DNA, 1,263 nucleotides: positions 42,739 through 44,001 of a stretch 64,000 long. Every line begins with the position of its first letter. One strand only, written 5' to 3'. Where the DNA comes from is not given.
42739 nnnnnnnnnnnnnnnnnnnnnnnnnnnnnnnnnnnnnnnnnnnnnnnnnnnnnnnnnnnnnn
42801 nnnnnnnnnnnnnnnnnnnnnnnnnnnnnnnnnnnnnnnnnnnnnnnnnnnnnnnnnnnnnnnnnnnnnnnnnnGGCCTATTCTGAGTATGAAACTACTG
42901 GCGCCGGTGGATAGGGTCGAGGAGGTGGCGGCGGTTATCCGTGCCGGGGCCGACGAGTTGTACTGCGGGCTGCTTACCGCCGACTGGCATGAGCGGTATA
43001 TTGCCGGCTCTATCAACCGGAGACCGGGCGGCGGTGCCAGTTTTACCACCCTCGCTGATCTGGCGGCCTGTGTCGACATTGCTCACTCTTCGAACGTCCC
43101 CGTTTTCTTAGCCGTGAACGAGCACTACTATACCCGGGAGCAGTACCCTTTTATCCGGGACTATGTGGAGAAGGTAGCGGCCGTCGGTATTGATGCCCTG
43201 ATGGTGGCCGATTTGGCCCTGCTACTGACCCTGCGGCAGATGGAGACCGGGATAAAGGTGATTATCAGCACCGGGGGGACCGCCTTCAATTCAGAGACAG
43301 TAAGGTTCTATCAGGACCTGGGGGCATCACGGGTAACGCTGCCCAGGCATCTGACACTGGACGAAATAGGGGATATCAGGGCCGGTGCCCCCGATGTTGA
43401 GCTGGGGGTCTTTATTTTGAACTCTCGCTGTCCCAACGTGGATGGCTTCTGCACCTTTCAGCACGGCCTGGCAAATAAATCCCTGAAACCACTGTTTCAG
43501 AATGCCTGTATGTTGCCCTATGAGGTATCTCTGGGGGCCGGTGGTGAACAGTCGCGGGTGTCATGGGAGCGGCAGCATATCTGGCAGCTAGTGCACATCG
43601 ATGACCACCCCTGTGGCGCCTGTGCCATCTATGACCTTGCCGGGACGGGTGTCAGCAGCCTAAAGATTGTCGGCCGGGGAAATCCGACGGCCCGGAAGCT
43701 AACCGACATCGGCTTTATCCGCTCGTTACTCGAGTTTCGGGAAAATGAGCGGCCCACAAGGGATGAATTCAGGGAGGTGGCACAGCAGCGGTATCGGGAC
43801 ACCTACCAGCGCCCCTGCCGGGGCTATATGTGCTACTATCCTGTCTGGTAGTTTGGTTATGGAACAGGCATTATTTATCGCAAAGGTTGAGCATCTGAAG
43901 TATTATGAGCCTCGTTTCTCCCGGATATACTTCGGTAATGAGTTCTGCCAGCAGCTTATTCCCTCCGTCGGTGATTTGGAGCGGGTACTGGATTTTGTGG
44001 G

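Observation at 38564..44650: Five-gene operon coupling a GlcD/GlcF/GlcE-like flavo-Fe-S dehydrogenase to a UbiU/UbiV-like U32 pair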

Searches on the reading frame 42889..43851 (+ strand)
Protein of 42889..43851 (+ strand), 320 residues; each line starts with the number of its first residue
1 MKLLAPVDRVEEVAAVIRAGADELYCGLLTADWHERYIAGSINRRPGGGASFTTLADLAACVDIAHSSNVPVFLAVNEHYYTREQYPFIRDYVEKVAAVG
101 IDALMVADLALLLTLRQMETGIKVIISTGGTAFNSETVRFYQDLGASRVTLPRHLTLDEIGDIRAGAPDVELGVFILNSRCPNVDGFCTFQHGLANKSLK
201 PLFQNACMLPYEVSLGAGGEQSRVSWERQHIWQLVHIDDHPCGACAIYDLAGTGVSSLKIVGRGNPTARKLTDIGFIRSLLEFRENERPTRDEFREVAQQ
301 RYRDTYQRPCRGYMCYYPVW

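Call 3: search_protein_families(library=pfam, proteins=[window:42889-43851:+], max_evalue=0.1)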
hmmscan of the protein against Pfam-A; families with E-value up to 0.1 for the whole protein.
window:42889-43851:+ (320 aa): 2 families
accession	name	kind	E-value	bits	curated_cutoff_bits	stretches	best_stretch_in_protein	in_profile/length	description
PF01136.24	Peptidase_U32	-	5.2e-36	124.5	22.4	1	89-314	4-226/233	Peptidase family U32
PF04055.27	Radical_SAM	-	0.038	14.6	29.5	0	90-155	43-111/166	Radical SAM superfamily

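Call 4: search_protein_families(library=ncbifam, proteins=[window:42889-43851:+], max_evalue=0.1)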
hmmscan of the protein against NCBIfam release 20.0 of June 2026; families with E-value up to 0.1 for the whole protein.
window:42889-43851:+ (320 aa): 2 families
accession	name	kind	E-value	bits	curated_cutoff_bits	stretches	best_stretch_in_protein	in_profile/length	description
NF047963.1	quinone_UbiU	equivalog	3e-24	85.8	440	1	1-207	1-193/331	ubiquinone anaerobic biosynthesis protein UbiU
NF011996.0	PRK15452.1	equivalog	1.3e-22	80.2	534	1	3-219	7-210/449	prephenate-dependent tRNA uridine(34) hydroxylase TrhP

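Call 5: find_homologous_proteins(query=window:42889-43851:+)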
Query window:42889-43851:+ (320 aa): 680 proteins with E <= 0.001 among 8000 candidates; the best 120 are listed.
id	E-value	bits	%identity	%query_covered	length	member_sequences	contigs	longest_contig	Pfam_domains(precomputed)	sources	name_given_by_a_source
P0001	1.2e-217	739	100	100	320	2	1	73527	PF01136.26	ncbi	ncbi:MAG: U32 family peptidase [Chloroflexota bacterium]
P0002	3.9e-157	540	69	99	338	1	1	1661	PF01136.26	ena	-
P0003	6.2e-155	533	70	99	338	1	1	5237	PF01136.26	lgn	-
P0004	1.3e-154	532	69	99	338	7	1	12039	PF01136.26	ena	-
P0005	1.5e-152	525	69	99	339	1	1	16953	PF01136.26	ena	-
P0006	2.5e-152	525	68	99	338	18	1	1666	PF01136.26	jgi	jgi:collagenase-like PrtC family protease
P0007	4.9e-152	524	67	99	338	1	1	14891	PF01136.26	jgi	jgi:putative protease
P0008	5.8e-152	523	67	99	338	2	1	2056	PF01136.26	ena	-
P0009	9.3e-152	523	67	99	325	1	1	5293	PF01136.26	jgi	jgi:putative protease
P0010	3.7e-151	521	67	99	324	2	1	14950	PF01136.26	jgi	jgi:collagenase-like PrtC family protease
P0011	6.2e-151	520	67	99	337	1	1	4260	PF01136.26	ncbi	-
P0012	8.8e-151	520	68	99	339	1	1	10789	PF01136.26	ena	-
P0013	9.0e-151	519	66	99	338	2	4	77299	PF01136.26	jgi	-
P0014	1.3e-150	519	67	99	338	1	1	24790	PF01136.26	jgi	-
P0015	2.1e-150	518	68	99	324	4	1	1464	PF01136.26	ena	-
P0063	5.1e-135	468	62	99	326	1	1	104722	PF01136.26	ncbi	ncbi:MAG: U32 family peptidase [Chloroflexota bacterium]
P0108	1.1e-107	378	52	99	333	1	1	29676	PF01136.26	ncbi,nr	ncbi:MAG: U32 family peptidase [Desulfobacterota bacterium]|nr:U32 family peptidase [Thermodesulfoba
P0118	5.6e-107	376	52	99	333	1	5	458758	PF01136.26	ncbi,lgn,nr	ncbi:MAG: U32 family peptidase [Candidatus Bathyarchaeia archaeon]|nr:U32 family peptidase [Candidat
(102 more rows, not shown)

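Call 6: search_solved_structures(query=window:42889-43851:+, max_evalue=1, show_alignments=2)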
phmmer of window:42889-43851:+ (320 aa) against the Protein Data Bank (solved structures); distinct sequences matched with E-value up to 1: 1.
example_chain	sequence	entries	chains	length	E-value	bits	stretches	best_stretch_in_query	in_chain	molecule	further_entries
6aqs_A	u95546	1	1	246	0.39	12.9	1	65-126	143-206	Purine nucleoside phosphorylase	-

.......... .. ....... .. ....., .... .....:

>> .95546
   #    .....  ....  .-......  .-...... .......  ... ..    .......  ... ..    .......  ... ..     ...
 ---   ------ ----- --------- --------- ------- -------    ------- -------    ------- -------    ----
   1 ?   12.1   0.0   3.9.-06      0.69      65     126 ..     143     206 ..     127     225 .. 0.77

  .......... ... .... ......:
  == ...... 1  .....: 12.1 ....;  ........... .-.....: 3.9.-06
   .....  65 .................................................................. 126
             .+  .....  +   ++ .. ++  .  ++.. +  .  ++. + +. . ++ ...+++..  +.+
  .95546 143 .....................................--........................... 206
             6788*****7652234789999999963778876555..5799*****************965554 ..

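Call 7: find_encoding_contigs(protein=P0118, flank=10000, max_places=2)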
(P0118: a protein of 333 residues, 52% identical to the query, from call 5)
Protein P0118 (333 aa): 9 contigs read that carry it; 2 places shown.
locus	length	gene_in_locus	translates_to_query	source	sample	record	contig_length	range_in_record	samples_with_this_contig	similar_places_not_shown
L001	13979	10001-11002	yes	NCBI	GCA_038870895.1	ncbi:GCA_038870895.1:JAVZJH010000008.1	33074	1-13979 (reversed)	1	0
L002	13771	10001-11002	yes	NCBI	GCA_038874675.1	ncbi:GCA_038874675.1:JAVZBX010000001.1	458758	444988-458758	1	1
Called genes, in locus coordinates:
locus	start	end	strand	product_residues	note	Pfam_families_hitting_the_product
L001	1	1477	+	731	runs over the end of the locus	PF02359:CDC48_N, PF02933:CDC48_2, PF13191:AAA_16, PF00004:AAA, PF05496:RuvB_N, PF17862:AAA_lid_3, PF00004:AAA, PF17862:AAA_lid_3, +26 more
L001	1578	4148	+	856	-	PF00384:Molybdopterin, PF01568:Molydop_binding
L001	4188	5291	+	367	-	PF00491:Arginase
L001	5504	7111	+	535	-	PF01565:FAD_binding_4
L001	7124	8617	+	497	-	PF01565:FAD_binding_4, PF02913:FAD-oxidase_C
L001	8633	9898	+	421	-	PF13183:Fer4_8 (weak), PF02754:CCG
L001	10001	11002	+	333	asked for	PF01136:Peptidase_U32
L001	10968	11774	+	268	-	-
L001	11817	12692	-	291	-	PF00296:Bac_luciferase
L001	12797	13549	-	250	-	-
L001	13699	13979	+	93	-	PF13458:Peripla_BP_6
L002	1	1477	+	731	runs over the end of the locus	PF02359:CDC48_N, PF02933:CDC48_2, PF13191:AAA_16, PF00004:AAA, PF05496:RuvB_N, PF17862:AAA_lid_3, PF00004:AAA, PF17862:AAA_lid_3, +26 more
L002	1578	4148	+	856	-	PF00384:Molybdopterin, PF01568:Molydop_binding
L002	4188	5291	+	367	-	PF00491:Arginase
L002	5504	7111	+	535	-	PF01565:FAD_binding_4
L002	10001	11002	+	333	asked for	PF01136:Peptidase_U32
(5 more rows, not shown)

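Call 8: find_encoding_contigs(protein=P0108, flank=10000, max_places=2)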
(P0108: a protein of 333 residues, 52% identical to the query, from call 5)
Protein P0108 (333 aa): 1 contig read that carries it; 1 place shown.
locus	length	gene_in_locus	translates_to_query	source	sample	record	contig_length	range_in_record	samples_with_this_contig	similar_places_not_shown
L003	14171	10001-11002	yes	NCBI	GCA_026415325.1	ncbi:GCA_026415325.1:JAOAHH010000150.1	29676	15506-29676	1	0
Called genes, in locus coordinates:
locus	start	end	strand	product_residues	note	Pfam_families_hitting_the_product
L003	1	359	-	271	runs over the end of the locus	PF05690:ThiG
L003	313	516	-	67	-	PF02597:ThiS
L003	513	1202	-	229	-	PF00899:ThiF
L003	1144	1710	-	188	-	PF02581:TMP-TENI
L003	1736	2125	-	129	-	-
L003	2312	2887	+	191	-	-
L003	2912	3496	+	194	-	-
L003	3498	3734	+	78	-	PF14451:Ub-Mut7C, PF02597:ThiS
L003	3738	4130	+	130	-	PF21758:LpdD_chaperone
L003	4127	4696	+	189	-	PF02441:Flavoprotein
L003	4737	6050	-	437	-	PF22694:CtpB_N-like (weak), PF00595:PDZ, PF13180:PDZ_2, PF17820:PDZ_6, PF03572:Peptidase_S41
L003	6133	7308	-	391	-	PF01551:Peptidase_M23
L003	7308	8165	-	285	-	PF18075:FtsX_ECD, PF02687:FtsX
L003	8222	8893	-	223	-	PF00005:ABC_tran, PF13304:AAA_21 (faint)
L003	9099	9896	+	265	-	-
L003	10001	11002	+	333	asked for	PF01136:Peptidase_U32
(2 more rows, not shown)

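Call 9: find_encoding_contigs(protein=P0063, flank=10000, max_places=2)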
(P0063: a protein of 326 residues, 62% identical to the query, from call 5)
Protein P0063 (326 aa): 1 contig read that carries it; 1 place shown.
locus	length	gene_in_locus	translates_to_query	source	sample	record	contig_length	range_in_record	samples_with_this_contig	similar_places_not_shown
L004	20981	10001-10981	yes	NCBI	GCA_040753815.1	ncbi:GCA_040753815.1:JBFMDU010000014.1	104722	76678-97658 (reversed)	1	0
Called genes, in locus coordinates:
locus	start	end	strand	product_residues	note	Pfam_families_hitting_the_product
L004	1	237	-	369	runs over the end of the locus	PF16868:NMT1_3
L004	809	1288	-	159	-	-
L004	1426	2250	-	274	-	PF00535:Glycos_transf_2, PF10111:Glyco_tranf_2_2 (faint), PF13641:Glyco_tranf_2_3, PF13632:Glyco_trans_2_3 (weak)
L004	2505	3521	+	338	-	-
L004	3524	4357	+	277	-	PF00106:adh_short, PF08659:KR, PF13561:adh_short_C2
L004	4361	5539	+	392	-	PF00155:Aminotran_1_2, PF00266:Aminotran_5 (faint), PF01053:Cys_Met_Meta_PP (weak), PF01212:Beta_elim_lyase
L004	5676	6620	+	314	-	-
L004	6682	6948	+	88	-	PF00037:Fer4 (weak), PF13237:Fer4_10 (weak), PF12838:Fer4_7 (weak)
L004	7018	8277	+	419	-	PF02754:CCG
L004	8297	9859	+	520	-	PF01565:FAD_binding_4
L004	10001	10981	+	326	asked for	PF01136:Peptidase_U32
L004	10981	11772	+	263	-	-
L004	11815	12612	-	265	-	PF01012:ETF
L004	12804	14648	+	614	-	PF06094:GGACT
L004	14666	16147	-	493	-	PF00289:Biotin_carb_N, PF02222:ATP-grasp (weak), PF02655:ATP-grasp_3 (weak), PF02786:CPSase_L_D2, PF07478:Dala_Dala_lig_C, PF08443:RimK (faint), PF02785:Biotin_carb_C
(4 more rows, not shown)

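Call 26: find_related_loci(query=A2, collection=genome_contigs, flank=10000)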
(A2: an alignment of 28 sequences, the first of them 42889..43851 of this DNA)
Query A2 (320 aa) in genome_contigs; peptide patterns used: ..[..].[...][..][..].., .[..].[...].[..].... (x = any residue, [..] = any of these).
126 stretches matched a pattern; 84 encode a relative of the query (tblastn E <= 1e-3); the best 80 are kept; 79 distinct loci.
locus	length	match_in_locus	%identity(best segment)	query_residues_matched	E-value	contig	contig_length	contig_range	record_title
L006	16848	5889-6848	67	1-318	1e-157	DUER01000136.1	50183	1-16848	MAG TPA_asm: Dehalococcoidia bacterium isolate S120 Contig136, whole genome shotgun sequence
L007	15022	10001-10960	64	1-318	3e-153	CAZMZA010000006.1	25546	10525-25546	MAG TPA_asm: uncultured Dehalococcoidales bacterium isolate SRP323688_co1_27 genome assembly, contig: NODE_3313_length_2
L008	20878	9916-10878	63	1-318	5e-151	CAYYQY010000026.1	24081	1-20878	MAG TPA_asm: uncultured Dehalococcoidales bacterium isolate binchicken_co9_207 genome assembly, contig: NODE_692_length_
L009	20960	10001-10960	63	1-318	1e-144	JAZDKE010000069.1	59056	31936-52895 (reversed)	MAG: Chloroflexota bacterium isolate MEGAHIT-group-0.520 k141_4248563, whole genome shotgun sequence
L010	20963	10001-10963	61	1-318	1e-140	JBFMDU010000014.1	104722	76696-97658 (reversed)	MAG: Chloroflexota bacterium isolate MAG227 MAG227_14, whole genome shotgun sequence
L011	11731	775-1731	59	1-318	7e-137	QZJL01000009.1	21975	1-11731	MAG: Dehalococcoidia bacterium isolate SURF_40 Ga0104751_1003573, whole genome shotgun sequence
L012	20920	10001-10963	62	1-318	1e-135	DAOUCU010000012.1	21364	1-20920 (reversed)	MAG TPA_asm: Dehalococcoidia bacterium isolate H85_867 43345, whole genome shotgun sequence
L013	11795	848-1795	55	1-318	3e-120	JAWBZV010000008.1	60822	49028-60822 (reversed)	MAG: Candidatus Bathyarchaeia archaeon isolate JZ-1_201901_bins_74 JZ-1_201901_bins_74_scaffold_8, whole genome shotgun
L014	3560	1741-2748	50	1-318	3e-119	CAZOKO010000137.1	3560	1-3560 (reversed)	MAG TPA_asm: uncultured Thermodesulfobacteriota bacterium isolate binchicken_co141_568 genome assembly, contig: NODE_828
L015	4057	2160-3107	54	1-318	1e-117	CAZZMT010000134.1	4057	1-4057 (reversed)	MAG TPA_asm: uncultured Candidatus Bathyarchaeia archaeon isolate binchicken_co25_93 genome assembly, contig: k141_16362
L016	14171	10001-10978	52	1-318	2e-115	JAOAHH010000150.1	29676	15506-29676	MAG: Thermodesulfobacteriota bacterium isolate SKW55 k141_715347, whole genome shotgun sequence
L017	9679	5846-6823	48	1-318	9e-115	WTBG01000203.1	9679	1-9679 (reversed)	MAG: Deltaproteobacteria bacterium isolate GLR311 c_000000444582, whole genome shotgun sequence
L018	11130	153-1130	49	1-318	2e-114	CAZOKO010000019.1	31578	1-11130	MAG TPA_asm: uncultured Thermodesulfobacteriota bacterium isolate binchicken_co141_568 genome assembly, contig: NODE_631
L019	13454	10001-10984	50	1-318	9e-113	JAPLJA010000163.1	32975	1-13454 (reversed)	MAG: Proteobacteria bacterium isolate LacPavin_0920_SED5_MAG_48_26 LacPavin_0920_SED5_scaffold_1027446, whole genome sho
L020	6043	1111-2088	49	1-318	2e-112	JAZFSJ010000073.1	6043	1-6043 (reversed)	MAG: Thermodesulfobacteriota bacterium isolate BS1bin.6 BS1bin.6_73, whole genome shotgun sequence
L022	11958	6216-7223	48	1-318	7e-111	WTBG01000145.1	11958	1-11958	MAG: Deltaproteobacteria bacterium isolate GLR311 c_000000240189, whole genome shotgun sequence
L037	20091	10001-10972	49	1-318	3e-107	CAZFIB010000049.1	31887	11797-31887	MAG TPA_asm: uncultured Thermodesulfobacteriota bacterium isolate SRP141376_co4_291 genome assembly, contig: NODE_2521_l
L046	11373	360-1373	47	1-318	1e-104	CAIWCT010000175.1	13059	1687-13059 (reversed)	MAG: uncultured delta proteobacterium isolate AM-2014_bin-3252 genome assembly, contig: bin-3252:175/455, whole genome s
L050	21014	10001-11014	46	1-318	3e-104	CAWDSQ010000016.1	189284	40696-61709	MAG: uncultured delta proteobacterium isolate MFD04716.bin.2.188 genome assembly, contig: contig_29573, whole genome sho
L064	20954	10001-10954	48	1-318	1e-100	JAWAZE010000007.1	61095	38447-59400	MAG: Candidatus Bathyarchaeia archaeon isolate ZZQ_201803_bins_71 ZZQ_201803_bins_71_scaffold_7, whole genome shotgun se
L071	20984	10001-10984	46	1-318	5e-100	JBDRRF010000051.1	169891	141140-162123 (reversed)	MAG: Pseudomonadota bacterium isolate MEGAHIT-group-2.86 k141_613652, whole genome shotgun sequence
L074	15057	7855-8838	46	1-318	3e-101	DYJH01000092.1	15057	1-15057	MAG TPA_asm: Desulfonema limicola isolate FI88_41_9 Afr_mines_FI88_1367_length_15057_cov_3_556059, whole genome shotgun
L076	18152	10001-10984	43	1-318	6e-98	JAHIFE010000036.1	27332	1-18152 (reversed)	MAG: Proteobacteria bacterium isolate KR11_0.1_MetaG.mb.69 KR11_0.1_MetaG.mb.69_k141_157630, whole genome shotgun sequen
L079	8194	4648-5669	51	1-318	2e-88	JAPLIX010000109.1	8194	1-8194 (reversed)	MAG: Proteobacteria bacterium isolate LacPavin_0419_WC90_MAG_50_6 LacPavin_0419_WC90_scaffold_630032, whole genome shotg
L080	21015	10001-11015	51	1-318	8e-89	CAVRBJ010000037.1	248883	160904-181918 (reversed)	MAG: uncultured delta proteobacterium isolate MFD00032.bin.2.161 genome assembly, contig: contig_80197, whole genome sho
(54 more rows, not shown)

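Call 51: find_encoding_contigs(protein=P0001, flank=10000, max_places=1)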
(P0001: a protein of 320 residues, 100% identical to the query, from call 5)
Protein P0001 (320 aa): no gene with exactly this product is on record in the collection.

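Call 52: find_encoding_contigs(protein=P0013, flank=10000, max_places=2)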
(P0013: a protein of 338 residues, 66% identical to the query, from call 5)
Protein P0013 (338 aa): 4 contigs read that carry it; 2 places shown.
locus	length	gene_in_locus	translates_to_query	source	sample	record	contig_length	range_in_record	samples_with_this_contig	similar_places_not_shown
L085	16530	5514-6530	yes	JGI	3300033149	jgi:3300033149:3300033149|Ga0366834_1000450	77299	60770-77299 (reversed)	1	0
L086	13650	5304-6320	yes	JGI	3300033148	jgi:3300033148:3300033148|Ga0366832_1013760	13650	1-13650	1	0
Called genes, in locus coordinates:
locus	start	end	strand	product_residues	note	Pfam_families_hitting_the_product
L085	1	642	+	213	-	?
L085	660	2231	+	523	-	PF01565:FAD_binding_4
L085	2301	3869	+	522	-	PF01565:FAD_binding_4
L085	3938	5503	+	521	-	PF01565:FAD_binding_4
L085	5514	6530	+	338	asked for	PF01136:Peptidase_U32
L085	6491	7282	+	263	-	-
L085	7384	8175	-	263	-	PF01012:ETF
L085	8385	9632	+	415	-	PF00665:rve (weak)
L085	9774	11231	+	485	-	PF08529:NusA_N, PF00575:S1 (weak), PF13184:KH_NusA_1st, PF26594:KH_NusA_2nd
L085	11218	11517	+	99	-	PF04296:YlxR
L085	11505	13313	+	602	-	PF04760:IF2_N, PF00009:GTP_EFTU, PF01926:MMR_HSR1, PF02421:FeoB_N, PF03144:GTP_EFTU_D2 (faint), PF22042:EF-G_D2, PF11987:IF-2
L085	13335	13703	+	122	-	PF02033:RBFA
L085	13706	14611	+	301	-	PF01509:TruB_N, PF16198:TruB_C_2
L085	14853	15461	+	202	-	-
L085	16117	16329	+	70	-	-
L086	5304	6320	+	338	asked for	PF01136:Peptidase_U32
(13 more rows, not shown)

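Call 54: search_protein_families(library=pfam, proteins=[L076:300-1322:+, L071:1314-2105:+, L074:4665-6380:+, L074:6396-6785:+, L076:9008-9997:+, L076:11851-12933:+, L076:12947-13759:+, L071:14745-15899:+, L071:15877-17172:+, L012:5328-6674:+], max_evalue=0.00001)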
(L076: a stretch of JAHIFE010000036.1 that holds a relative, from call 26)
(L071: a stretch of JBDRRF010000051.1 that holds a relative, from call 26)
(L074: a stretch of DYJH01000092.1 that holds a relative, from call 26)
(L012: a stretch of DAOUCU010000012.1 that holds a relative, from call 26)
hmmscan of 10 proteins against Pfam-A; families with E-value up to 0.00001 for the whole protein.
L076:300-1322:+ (341 aa): 2 families
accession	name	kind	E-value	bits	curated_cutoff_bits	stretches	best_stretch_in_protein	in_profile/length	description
PF01012.27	ETF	-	9e-35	120.5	26.7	1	16-191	2-178/181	Electron transfer flavoprotein domain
PF00766.25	ETF_alpha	-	6e-29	100.3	27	1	213-297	2-80/81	Electron transfer flavoprotein FAD-binding domain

L071:1314-2105:+ (264 aa): 1 family
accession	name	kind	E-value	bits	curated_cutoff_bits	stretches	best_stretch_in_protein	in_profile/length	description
PF01012.27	ETF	-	2.7e-36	125.5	26.7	1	36-216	6-180/181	Electron transfer flavoprotein domain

L074:4665-6380:+ (572 aa): 1 family
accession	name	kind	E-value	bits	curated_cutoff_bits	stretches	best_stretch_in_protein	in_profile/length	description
PF01642.28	MM_CoA_mutase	-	9.1e-127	424.1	22.1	1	40-566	4-512/512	Methylmalonyl-CoA mutase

L074:6396-6785:+ (130 aa): 1 family
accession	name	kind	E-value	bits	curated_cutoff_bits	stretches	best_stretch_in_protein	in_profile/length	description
PF02310.24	B12-binding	-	8e-18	64.9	32.1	1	8-123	2-119/121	B12 binding domain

L076:9008-9997:+ (330 aa): 5 families
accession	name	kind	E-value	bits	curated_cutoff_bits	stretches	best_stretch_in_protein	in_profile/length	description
PF03308.22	MeaB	-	1.7e-88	296.6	23.1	1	25-284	2-267/273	Methylmalonyl Co-A mutase-associated GTPase MeaB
PF02492.25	cobW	-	1.1e-08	35.3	20.7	0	54-89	2-36/180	CobW/HypB/UreG, nucleotide-binding domain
PF01656.29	CbiA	-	1.2e-06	28.9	25.4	1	62-172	9-54/125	CobQ/CobB/MinD/ParA nucleotide binding domain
PF00448.28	SRP54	-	2.5e-06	27.7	22.7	1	54-89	3-38/196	SRP54-type protein, GTPase domain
PF03029.23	ATP_bind_1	-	3.9e-06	27.3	27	0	58-92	2-36/240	Conserved hypothetical ATP binding protein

L076:11851-12933:+ (361 aa): 2 families
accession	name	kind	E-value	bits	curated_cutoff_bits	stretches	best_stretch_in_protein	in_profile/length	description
PF01494.25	FAD_binding_3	-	1.1e-18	68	22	2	122-195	112-189/349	FAD binding domain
PF03486.20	HI0933_like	-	1.4e-06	28.4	50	1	7-171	3-168/244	HI0933-like protein Rossmann domain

L076:12947-13759:+ (271 aa): 1 family
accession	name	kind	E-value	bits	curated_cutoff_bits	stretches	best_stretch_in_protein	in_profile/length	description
PF01869.26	BcrAD_BadFG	-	2.8e-41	142.3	31.5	1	4-254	1-271/271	BadF/BadG/BcrA/BcrD ATPase family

L071:14745-15899:+ (385 aa): 1 family
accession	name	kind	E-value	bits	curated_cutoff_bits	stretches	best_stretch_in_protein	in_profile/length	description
PF06050.19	HGD-D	-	2.3e-90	304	28.4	1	42-378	4-342/342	2-hydroxyglutaryl-CoA dehydratase, D-component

L071:15877-17172:+ (432 aa): 1 family
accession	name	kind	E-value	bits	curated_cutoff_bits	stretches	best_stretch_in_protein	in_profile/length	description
PF06050.19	HGD-D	-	1.1e-58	199.9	28.4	1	68-423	2-342/342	2-hydroxyglutaryl-CoA dehydratase, D-component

L012:5328-6674:+ (449 aa): 7 families
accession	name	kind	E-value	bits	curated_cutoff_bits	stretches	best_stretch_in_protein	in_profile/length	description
PF01494.25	FAD_binding_3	-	1.4e-13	51.2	22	1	4-53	1-50/349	FAD binding domain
PF03486.20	HI0933_like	-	7.8e-09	35.8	50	1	6-47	2-43/244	HI0933-like protein Rossmann domain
PF07992.20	Pyr_redox_2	-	2.4e-07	30.9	26.1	1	5-190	1-120/291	Pyridine nucleotide-disulphide oxidoreductase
PF00890.30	FAD_binding_2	-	3.3e-06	27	20.4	1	6-37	1-32/414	FAD binding domain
PF12831.13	FAD_oxidored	-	3.7e-06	27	27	0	6-36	1-31/416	FAD dependent oxidoreductase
PF01946.23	Thi4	-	5.5e-06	26.2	26.2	1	5-39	18-53/235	Thi4 family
PF01266.30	DAO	-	5.9e-06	26.5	27.9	0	6-40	1-35/353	FAD dependent oxidoreductase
